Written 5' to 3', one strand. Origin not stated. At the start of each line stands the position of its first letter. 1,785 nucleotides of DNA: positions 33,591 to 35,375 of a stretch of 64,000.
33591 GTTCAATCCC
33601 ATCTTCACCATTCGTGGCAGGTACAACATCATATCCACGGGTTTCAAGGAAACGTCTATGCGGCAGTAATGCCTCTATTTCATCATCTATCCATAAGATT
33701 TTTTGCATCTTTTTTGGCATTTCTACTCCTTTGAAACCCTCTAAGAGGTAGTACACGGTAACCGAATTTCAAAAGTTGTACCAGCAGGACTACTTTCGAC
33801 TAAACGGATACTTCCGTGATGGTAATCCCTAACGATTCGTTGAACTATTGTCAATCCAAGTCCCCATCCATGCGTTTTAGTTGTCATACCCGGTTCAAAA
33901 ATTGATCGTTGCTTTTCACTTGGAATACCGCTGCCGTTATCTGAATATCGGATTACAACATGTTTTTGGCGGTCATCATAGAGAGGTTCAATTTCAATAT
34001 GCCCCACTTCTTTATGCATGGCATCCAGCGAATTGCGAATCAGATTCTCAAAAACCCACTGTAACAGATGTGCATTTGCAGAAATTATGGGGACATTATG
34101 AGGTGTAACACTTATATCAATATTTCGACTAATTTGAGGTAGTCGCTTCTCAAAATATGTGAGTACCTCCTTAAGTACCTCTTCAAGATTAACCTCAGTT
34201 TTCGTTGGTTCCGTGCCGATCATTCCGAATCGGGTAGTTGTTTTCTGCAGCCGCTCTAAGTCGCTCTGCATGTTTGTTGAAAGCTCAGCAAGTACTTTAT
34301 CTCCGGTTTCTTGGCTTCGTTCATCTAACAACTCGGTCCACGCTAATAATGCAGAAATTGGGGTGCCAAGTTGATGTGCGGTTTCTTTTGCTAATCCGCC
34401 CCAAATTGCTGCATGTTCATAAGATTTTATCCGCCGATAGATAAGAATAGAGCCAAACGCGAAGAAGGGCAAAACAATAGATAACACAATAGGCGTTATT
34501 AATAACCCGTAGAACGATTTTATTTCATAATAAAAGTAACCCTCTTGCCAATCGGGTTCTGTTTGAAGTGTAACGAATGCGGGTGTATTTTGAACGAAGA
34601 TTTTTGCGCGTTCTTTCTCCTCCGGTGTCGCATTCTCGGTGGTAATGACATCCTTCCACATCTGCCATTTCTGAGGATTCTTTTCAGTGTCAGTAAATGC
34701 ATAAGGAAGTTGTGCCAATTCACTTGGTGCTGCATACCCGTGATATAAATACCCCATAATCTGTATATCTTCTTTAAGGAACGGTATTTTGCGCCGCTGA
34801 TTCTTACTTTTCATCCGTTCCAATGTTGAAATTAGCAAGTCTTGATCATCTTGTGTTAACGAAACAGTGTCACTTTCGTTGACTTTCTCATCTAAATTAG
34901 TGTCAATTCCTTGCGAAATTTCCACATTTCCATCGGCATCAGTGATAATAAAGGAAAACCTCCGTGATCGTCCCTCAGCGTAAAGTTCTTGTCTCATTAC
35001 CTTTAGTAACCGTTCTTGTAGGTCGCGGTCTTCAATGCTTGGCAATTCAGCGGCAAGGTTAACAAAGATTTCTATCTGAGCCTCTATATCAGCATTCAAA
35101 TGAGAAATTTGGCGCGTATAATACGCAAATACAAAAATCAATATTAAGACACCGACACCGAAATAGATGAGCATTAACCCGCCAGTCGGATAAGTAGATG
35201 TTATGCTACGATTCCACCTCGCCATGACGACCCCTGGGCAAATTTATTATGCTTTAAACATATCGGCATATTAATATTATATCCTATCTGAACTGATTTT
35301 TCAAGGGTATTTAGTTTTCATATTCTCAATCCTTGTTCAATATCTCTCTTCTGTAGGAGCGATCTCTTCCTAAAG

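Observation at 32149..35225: Adjacent, overlapping PorX/PorY-like two-component pair (PglZ-domain response regulator + sensor kinase)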

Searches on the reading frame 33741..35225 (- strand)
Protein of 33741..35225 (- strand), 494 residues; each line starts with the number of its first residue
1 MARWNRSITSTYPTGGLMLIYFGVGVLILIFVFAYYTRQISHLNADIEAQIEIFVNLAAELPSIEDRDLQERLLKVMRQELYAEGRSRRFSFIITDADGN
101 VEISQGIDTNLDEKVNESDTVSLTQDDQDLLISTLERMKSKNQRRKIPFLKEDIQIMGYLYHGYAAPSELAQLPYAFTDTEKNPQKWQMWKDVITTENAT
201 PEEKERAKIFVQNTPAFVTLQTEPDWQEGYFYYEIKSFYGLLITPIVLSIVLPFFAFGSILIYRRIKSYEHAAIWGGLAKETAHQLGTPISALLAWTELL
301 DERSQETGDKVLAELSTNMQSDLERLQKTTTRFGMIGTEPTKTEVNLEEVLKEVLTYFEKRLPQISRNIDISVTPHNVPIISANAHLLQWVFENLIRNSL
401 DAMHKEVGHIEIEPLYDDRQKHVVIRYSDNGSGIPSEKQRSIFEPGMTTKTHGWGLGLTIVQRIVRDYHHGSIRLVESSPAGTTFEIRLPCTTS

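Call 3: search_protein_families(library=pfam, proteins=[window:33741-35225:-], max_evalue=0.1)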
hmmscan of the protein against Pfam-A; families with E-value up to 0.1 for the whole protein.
window:33741-35225:- (494 aa): 7 families
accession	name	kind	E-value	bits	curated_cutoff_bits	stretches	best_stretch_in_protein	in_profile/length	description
PF02518.31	HATPase_c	-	1.5e-21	77.4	26.4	1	386-491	4-109/111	Histidine kinase-, DNA gyrase B-, and HSP90-like ATPase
PF00512.31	HisKA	-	0.00021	21.7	26.9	1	279-329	6-53/66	His Kinase A (phospho-acceptor) domain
PF14501.12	HATPase_c_5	-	0.0012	19.1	22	1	388-474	6-87/102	GHKL domain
PF13589.12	HATPase_c_3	-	0.015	15.8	25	1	394-446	9-57/137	Histidine kinase-, DNA gyrase B-, and HSP90-like ATPase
PF13581.12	HATPase_c_2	-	0.026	15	27.4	1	405-484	51-122/127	Histidine kinase-like ATPase domain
PF00263.26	Secretin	-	0.033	14.2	27.5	0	106-162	93-148/169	Bacterial type II and III secretion system protein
PF20903.3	SPL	-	0.074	12.4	27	0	337-430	101-194/338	Spore photoproduct lyase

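Call 4: search_protein_families(library=ncbifam, proteins=[window:33741-35225:-], max_evalue=0.1)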
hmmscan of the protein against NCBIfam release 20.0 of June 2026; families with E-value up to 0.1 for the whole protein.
window:33741-35225:- (494 aa): 80 families (the best 25 are shown)
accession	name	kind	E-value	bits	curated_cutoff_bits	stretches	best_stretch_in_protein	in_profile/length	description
NF008468.0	PRK11360.1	equivalog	2.9e-34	118.4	646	1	264-492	385-609/616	two-component system sensor histidine kinase AtoS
NF007688.0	PRK10364.1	equivalog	9.7e-26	90.5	479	1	264-492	229-452/460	two-component system sensor histidine kinase ZraS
NF053867.1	SprKinKinDBac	equivalog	7.9e-25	87.2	775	1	274-492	285-498/500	sporulation kinase KinD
NF006800.0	PRK09303.1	equivalog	7.5e-22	77.8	342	1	283-491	159-377/383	histidine kinase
NF046044.1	PnpS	equivalog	3e-20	72.6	400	1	283-490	178-390/390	two-component system histidine kinase PnpS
NF008312.0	PRK11100.1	equivalog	1.8e-19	69.9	356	1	282-491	263-474/477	two-component system sensor histidine kinase CreC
TIGR02938.1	nifL_nitrog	equivalog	3.2e-19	68.8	242.45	1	282-487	283-490/494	nitrogen fixation negative regulator NifL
NF033091.0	HK_VanS_ACDEFG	equivalog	4.3e-19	68.7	400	1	282-490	81-293/293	vancomycin resistance histidine kinase VanS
NF010411.0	PRK13837.1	equivalog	7.6e-18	63.9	647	1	341-493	516-677/828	two-component system VirA-like sensor kinase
NF007898.0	PRK10604.1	equivalog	1.5e-17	63.9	478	1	280-492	217-424/433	two-component system sensor histidine kinase RstB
TIGR02966.1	phoR_proteo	equivalog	3.4e-17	62.5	334.2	1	283-488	122-332/333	phosphate regulon sensor histidine kinase PhoR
TIGR01386.1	cztS_silS_copS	subfamily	3.9e-17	62.4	292.55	1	281-490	247-457/457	heavy metal sensor histidine kinase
NF047496.1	HK_LIC11548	equivalog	7.7e-17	61.3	750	1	323-490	415-588/589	LIC_11548 family sensor histidine kinase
NF007007.0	PRK09470.1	equivalog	1.4e-16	60.4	486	1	283-492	253-460/463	envelope stress sensor histidine kinase CpxA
NF007004.0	PRK09467.1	equivalog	1.6e-16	60.2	415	1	284-492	241-437/440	two-component system sensor histidine kinase EnvZ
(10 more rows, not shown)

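Call 45: search_solved_structures(query=window:33744-35225:-, max_evalue=0.001)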
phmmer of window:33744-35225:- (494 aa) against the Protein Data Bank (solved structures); distinct sequences matched with E-value up to 0.001: 39.
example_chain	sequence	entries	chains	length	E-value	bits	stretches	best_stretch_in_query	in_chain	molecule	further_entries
3a0r_A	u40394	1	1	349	1.5e-19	73.3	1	229-492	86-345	Sensor protein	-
3a0t_A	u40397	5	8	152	3.3e-16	62.2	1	343-492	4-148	Sensor protein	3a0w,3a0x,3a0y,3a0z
9jfj_A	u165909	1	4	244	1e-15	60.6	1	262-491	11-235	Sensor histidine kinase ZraS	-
9p6i_A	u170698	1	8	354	8e-14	54.4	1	261-491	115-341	histidine kinase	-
3d36_A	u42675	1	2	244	1.6e-11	46.7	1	277-493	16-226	Sporulation kinase B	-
4biu_A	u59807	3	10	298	3.1e-10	42.5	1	278-490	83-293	SENSOR PROTEIN CPXA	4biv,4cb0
4biw_A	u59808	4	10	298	3.3e-10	42.5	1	278-490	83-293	SENSOR PROTEIN CPXA | Sensor histidine kinase CpxA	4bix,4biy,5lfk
1r62_A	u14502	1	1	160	7.2e-10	41.3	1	343-491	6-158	Nitrogen regulation protein NR(II)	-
9qq6_A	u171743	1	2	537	8.5e-10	41.1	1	282-492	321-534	histidine kinase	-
4biz_A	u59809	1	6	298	3.5e-09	39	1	279-490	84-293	SENSOR PROTEIN CPXA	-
4gcz_A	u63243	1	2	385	1.1e-08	37.4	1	275-492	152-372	Blue-light photoreceptor, Sensor protein fixL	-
8a3u_A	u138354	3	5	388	1.1e-08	37.4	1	275-492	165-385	Putative Sensory box protein,Sensor protein FixL | Putative Sensory box protein,Putative Sensory box protein,Sensor protein FixL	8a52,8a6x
8a7f_A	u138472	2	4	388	1.1e-08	37.4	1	275-492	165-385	Putative Sensory box protein,Sensor protein FixL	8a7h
8vc9_A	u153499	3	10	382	2.4e-08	36.3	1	272-491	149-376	Leptospira virulence regulator B (LvrB) | histidine kinase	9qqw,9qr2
4kp4_A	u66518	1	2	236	4.9e-08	35.3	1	282-491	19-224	Osmolarity sensor protein EnvZ, Histidine kinase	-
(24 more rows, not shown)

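Call 56: predict_structure(alignment_id=A3)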
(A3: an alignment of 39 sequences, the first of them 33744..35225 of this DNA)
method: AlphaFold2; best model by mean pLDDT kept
length: 494 residues; sequences in the alignment: 39
mean_pLDDT: 75.3   pTM: 0.52
mean pLDDT of the five models: 75.3, 72.8, 71.9, 70.9, 69.8
residues with pLDDT >= 90: 85; 70-90: 256; 50-70: 121; < 50: 32
segments of 3 or more residues with pLDDT < 50: 1-13, 84-88, 164-172, 221-223
pLDDT, mean of each block of 10 residues (from residue 1): 37 61 78 73 59 61 58 59 49 80 74 71 80 79 71 73 48 69 77 79 83 65 54 60 72 79 73 73 81 87 91 85 82 81 91 87 69 90 92 89 83 93 94 86 71 67 90 93 94 72
secondary structure, 60 per line:
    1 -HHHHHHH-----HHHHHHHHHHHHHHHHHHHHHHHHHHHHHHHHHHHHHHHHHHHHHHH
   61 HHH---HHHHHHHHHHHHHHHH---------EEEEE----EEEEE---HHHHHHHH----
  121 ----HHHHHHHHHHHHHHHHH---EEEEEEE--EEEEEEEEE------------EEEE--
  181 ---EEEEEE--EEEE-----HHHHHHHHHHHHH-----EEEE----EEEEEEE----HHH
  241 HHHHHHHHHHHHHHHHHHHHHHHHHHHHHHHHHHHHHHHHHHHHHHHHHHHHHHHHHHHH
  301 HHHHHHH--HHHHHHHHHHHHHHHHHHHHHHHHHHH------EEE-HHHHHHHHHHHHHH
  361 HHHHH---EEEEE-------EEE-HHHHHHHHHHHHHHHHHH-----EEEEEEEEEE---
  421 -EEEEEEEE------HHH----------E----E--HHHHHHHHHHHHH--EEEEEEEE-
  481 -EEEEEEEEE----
elements in order: H2-8 H14-63 H67-82 E92-96 E101-105 H109-116 H125-141 E145-151 E154-162 E175-178 E184-189 E192-195 H201-213 E219-222 E227-233 H238-307 H310-336 E343-345 H347-365 E369-373 E381-383 H385-402 E408-417 E422-429 H457-469 E472-479 E482-490

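Call 63: search_protein_families(library=padloc, proteins=[window:33744-35225:-], max_evalue=0.001)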
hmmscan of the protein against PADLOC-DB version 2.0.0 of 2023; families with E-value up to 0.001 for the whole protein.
window:33744-35225:- (494 aa): 0 families

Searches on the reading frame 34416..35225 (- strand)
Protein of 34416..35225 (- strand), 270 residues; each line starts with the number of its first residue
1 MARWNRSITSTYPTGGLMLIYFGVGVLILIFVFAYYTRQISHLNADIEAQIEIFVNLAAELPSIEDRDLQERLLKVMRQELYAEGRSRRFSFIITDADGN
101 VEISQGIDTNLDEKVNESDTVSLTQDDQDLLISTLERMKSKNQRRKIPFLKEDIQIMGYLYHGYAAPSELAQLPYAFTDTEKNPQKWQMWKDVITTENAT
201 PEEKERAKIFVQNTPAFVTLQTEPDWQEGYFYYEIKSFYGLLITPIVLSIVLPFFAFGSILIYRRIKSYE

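Call 47: find_homologous_proteins(query=window:34416-35225:-, max_evalue=0.001)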
Query seq(270 aa) (270 aa): 9 proteins with E <= 0.001 among 517 candidates.
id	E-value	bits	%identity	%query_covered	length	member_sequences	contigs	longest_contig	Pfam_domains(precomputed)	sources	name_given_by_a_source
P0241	4.1e-118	411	76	90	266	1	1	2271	-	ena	-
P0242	2.3e-92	327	85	68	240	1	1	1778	-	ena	-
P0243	3.8e-84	300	55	99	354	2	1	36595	-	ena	-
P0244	1.0e-80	289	53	99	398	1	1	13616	-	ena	-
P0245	4.8e-75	270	53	90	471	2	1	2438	PF02518.32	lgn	-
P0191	1.0e-60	223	91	42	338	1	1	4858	PF02518.32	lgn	-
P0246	1.2e-45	174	57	59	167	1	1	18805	-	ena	-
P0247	6.2e-33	132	53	51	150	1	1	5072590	-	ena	-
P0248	1.3e-16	79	36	57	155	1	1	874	-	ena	-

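Call 64: predict_structure(alignment_id=A6)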
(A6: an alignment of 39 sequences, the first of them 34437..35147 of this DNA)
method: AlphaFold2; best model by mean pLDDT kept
length: 237 residues; sequences in the alignment: 39
mean_pLDDT: 77.5   pTM: 0.56
mean pLDDT of the five models: 77.5, 73.1, 70.1, 67.0, 66.7
residues with pLDDT >= 90: 59; 70-90: 111; 50-70: 63; < 50: 4
segments of 3 or more residues with pLDDT < 50: none
pLDDT, mean of each block of 10 residues (from residue 1): 54 57 72 73 72 62 78 90 88 84 92 89 82 81 65 89 80 91 83 62 75 62 86 94
secondary structure, 60 per line:
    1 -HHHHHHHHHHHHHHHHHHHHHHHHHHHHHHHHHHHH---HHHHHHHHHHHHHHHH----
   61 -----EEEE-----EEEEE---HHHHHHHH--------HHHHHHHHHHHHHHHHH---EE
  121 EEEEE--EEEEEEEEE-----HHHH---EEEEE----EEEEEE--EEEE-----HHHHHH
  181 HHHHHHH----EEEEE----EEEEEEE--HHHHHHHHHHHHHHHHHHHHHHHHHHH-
elements in order: H2-37 H41-56 E66-69 E75-79 H83-90 H99-115 E119-125 E128-136 H142-145 E149-153 E158-163 E166-169 H175-187 E192-196 E201-207 H210-236

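Call 67: fold_search(model_id=the predicted structure, library=pdb)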
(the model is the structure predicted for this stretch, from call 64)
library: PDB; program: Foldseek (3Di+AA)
matches with E <= 10: 231; with E <= 0.001: 0
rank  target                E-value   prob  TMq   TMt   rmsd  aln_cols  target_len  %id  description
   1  4ew7                  3.2e-02  0.47  0.17  0.27  10.1       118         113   11  The crystal structure of conjugative transfer PAS_like domain from Salmonella enterica subsp. enterica serovar Typhimuri (released 2012-09-12)
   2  4jgp_B                8.2e-02  0.38  0.24  0.26  10.6       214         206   10  The crystal structure of sporulation kinase D sensor domain from Bacillus subtilis subsp in complex with pyruvate at 2 (released 2013-05-15)
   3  4jgo_B                8.2e-02  0.33  0.23  0.25  10.9       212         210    9  The crystal structure of sporulation kinase d sensor domain from Bacillus subtilis subsp. (released 2013-05-15)
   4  8bjp_AAA              1.6e-01  0.47  0.20  0.33   7.6       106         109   14  The N288D mutant cytoplasmic PAS domain of Geobacillus thermodenitrificans histidine kinase CitA (released 2023-11-15)
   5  4zr7_B                1.6e-01  0.47  0.21  0.34   8.1       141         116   14  The structure of a domain of a functionally unknown protein from Bacillus subtilis subsp. subtilis str. 168 (released 2015-05-27)
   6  9ofu_C                2.1e-01  0.12  0.20  0.17  19.7       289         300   10  Dimer of HIF-1a-ARNT Heterodimers Complexed on 52-bp HRE/HAS (released 2025-06-11)
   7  6iot_B                3.3e-01  0.06  0.14  0.14  18.6       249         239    9  The ligand binding domain of Mlp24 with arginine (released 2019-03-20)
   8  8xs8_B                3.5e-01  0.10  0.17  0.14  15.2       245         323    8  Crystal structure of the DNA-bound AHR-ARNT heterodimer in complex with Benzo[a]pyrene (released 2025-01-15)
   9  2we7_A                4.0e-01  0.08  0.14  0.10  15.4       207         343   10  Crystal structure of Mycobacterium tuberculosis Rv0376c homologue from Mycobacterium smegmatis (released 2010-04-07)
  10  5sy5_B                4.5e-01  0.10  0.21  0.19  17.9       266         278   10  Crystal Structure of the Heterodimeric NPAS1-ARNT Complex (released 2016-11-09)
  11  9bgv_A                4.7e-01  0.09  0.18  0.07  21.0       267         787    9  DosP R97A straight form (released 2024-11-20)
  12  4hh3_B                5.0e-01  0.10  0.17  0.17  24.6       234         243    8  Structure of the AppA-PpsR2 core complex from Rb. sphaeroides (released 2013-06-05)
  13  4kqd_D                5.3e-01  0.16  0.18  0.28   7.3       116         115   17  The crystal Structure of the N-terminal PAS domain of the F plasmid TraJ (released 2014-07-02)
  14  5ku5_A                6.0e-01  0.28  0.24  0.34  11.5       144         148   12  Crystal Structure of CusS Sensor Domain with Silver Bound (released 2016-09-14)
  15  9ce0_B                6.0e-01  0.08  0.16  0.07  16.0       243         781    9  DosP Apo Bent form (released 2024-11-20)
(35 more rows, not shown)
